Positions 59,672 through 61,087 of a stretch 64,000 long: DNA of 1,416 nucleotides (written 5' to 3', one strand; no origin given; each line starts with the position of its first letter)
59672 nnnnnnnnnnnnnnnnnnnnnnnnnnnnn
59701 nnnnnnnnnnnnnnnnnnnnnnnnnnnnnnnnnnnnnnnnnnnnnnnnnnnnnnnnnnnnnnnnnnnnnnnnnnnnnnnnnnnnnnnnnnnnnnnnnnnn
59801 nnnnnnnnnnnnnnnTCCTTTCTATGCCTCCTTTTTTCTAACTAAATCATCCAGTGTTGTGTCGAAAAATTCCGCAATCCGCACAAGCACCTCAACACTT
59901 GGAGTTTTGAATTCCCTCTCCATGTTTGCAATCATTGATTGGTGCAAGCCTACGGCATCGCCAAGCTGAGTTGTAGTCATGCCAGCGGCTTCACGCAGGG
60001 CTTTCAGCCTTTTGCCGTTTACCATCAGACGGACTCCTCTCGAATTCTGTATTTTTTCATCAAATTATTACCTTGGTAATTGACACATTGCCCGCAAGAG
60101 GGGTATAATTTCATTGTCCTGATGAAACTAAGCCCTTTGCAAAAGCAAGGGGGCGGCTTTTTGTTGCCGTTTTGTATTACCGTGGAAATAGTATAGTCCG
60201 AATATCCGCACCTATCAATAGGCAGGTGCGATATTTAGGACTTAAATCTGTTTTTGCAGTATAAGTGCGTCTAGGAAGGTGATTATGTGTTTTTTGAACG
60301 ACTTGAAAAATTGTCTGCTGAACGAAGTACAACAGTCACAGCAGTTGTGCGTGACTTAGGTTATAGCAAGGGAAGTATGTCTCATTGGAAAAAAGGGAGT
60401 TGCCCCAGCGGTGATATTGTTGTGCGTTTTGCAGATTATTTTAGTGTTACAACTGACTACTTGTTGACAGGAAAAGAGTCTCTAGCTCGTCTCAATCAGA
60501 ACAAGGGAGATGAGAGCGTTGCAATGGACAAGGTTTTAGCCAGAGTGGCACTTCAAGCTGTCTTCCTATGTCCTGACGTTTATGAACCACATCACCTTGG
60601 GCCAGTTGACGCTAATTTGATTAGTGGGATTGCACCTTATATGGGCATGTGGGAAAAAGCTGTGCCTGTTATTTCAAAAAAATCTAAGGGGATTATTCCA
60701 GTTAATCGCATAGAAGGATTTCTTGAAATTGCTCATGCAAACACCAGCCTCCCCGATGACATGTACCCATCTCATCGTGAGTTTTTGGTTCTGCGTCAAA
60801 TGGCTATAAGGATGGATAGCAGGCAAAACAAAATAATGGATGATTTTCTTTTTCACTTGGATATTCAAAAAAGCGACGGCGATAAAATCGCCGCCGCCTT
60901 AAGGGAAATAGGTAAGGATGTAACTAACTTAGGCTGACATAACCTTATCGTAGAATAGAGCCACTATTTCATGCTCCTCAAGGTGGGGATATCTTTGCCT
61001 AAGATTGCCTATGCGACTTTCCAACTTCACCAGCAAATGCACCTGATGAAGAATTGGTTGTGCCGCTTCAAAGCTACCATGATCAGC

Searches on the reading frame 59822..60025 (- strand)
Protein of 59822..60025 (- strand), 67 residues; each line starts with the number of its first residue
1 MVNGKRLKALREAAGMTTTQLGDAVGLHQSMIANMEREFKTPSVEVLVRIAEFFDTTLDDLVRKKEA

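Call 7: search_protein_families(library=pfam, proteins=[window:59822-60025:-], max_evalue=0.1)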
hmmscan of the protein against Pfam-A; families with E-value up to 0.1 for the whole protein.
window:59822-60025:- (67 aa): 12 families
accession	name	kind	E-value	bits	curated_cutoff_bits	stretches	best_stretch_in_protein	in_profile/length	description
PF01381.28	HTH_3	-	4.4e-14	52.7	23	1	7-61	1-55/55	Helix-turn-helix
PF13560.12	HTH_31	-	1.6e-11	44.8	27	1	4-60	3-60/64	Helix-turn-helix domain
PF12844.13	HTH_19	-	5.2e-08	33.1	30.2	1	4-65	1-62/64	Helix-turn-helix domain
PF13443.12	HTH_26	-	1.3e-07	32.2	22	1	6-62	1-58/63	Cro/C1-type HTH DNA-binding domain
PF07022.19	Phage_CI_repr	-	0.0012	19.6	22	1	7-66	3-62/65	Bacteriophage CI repressor helix-turn-helix domain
PF17762.8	HTH_ParB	-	0.0073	16.9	22.6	1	6-37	11-42/102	ParB HTH domain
PF13413.12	HTH_25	-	0.0084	16.3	24.6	1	6-38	1-33/62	Helix-turn-helix domain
PF05269.17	Phage_CII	-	0.028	15.1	21.3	1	10-53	18-60/91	Bacteriophage CII protein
PF13404.12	HTH_AsnC-type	-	0.034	14.4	27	1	7-32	9-34/42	AsnC-type helix-turn-helix domain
PF13384.12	HTH_23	-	0.061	13.6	24.6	1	5-33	6-35/50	Homeodomain-like domain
PF01047.28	MarR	-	0.079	13.3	24.6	0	7-35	9-37/59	MarR family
PF13744.12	HTH_37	-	0.093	13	27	0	6-57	22-74/80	Helix-turn-helix domain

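Call 8: search_protein_families(library=phrogs, proteins=[window:59822-60025:-], max_evalue=0.1)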
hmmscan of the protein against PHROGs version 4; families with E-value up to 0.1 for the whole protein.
window:59822-60025:- (67 aa): 31 families (the best 25 are shown)
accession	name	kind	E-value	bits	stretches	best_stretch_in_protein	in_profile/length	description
phrog_8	-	transcription regulation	4.9e-14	53.5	1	3-62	77-136/346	transcriptional regulator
phrog_3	-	transcription regulation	2e-11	45.3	1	1-64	87-148/430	transcriptional repressor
phrog_4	-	transcription regulation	2e-11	44.5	1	3-62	137-192/400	transcriptional repressor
phrog_5823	-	transcription regulation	3.1e-10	40.8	1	4-64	8-69/404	transcriptional regulator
phrog_2328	-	transcription regulation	1.5e-09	38.7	1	4-63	17-76/128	transcriptional repressor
phrog_7241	-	transcription regulation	6.6e-09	36.9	1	5-62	64-121/122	transcriptional regulator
phrog_2439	-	transcription regulation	1.7e-08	34.8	1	2-57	7-62/367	transcriptional regulator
phrog_1373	-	transcription regulation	2.4e-08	35.1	1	7-59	68-120/166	transcriptional regulator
phrog_4583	-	transcription regulation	6.9e-05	23.8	1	8-66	16-74/81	transcriptional repressor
phrog_2967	-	transcription regulation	0.00016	22.3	1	5-63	13-71/225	transcriptional regulator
phrog_147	-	transcription regulation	0.00018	22.8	1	4-52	6-57/100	transcriptional regulator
phrog_5301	-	transcription regulation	0.00023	22.3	1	10-58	15-65/132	transcriptional repressor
phrog_2339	-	DNA, RNA and nucleotide metabolism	0.00026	21.9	1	6-59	29-83/98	HTH DNA binding protein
phrog_6831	-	transcription regulation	0.00031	21.7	1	9-55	13-59/68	transcriptional regulator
phrog_25914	-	DNA, RNA and nucleotide metabolism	0.00062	20.8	1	11-63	34-86/96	HTH DNA binding protein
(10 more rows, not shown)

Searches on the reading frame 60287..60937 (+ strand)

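Call 7: search_protein_families(library=pfam, proteins=[window:60287-60937:+], max_evalue=0.1)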
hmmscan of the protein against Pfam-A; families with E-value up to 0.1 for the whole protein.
window:60287-60937:+ (216 aa): 5 families
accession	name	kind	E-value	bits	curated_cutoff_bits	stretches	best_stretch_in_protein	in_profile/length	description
PF12844.13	HTH_19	-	0.00073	19.8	30.2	1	4-64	2-63/64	Helix-turn-helix domain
PF13443.12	HTH_26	-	0.0011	19.6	22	1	5-55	1-53/63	Cro/C1-type HTH DNA-binding domain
PF07022.19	Phage_CI_repr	-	0.013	16.3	22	1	24-66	22-64/65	Bacteriophage CI repressor helix-turn-helix domain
PF13560.12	HTH_31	-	0.025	15.3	27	1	7-55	7-57/64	Helix-turn-helix domain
PF01381.28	HTH_3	-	0.076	13.5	23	0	23-59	18-55/55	Helix-turn-helix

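Call 8: search_protein_families(library=phrogs, proteins=[window:60287-60937:+], max_evalue=0.1)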
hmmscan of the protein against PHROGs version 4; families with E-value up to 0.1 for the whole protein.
window:60287-60937:+ (216 aa): 6 families
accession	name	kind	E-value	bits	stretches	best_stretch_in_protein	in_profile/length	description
phrog_8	-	transcription regulation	1.5e-13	51.9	1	1-67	76-143/346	transcriptional regulator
phrog_4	-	transcription regulation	1e-06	29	1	3-88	138-205/400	transcriptional repressor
phrog_2967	-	transcription regulation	7.1e-06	26.7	1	2-67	11-77/225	transcriptional regulator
phrog_18248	-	transcription regulation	0.00018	21.8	1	4-63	5-63/264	transcriptional regulator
phrog_3037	-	transcription regulation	0.012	16.4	1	2-73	18-88/189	transcriptional repressor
phrog_2439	-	transcription regulation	0.024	14.5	1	4-65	10-72/367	transcriptional regulator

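Call 95: search_protein_families(library=padloc, proteins=[window:60287-60937:+], max_evalue=0.01)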
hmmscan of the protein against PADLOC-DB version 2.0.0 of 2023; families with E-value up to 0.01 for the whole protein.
window:60287-60937:+ (216 aa): 2 families
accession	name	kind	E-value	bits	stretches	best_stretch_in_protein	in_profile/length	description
PDLC03951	RmrA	-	0.0019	15.3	1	4-61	11-69/400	-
PDLC03954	RmrA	-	0.0053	13.7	1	4-65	13-75/380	-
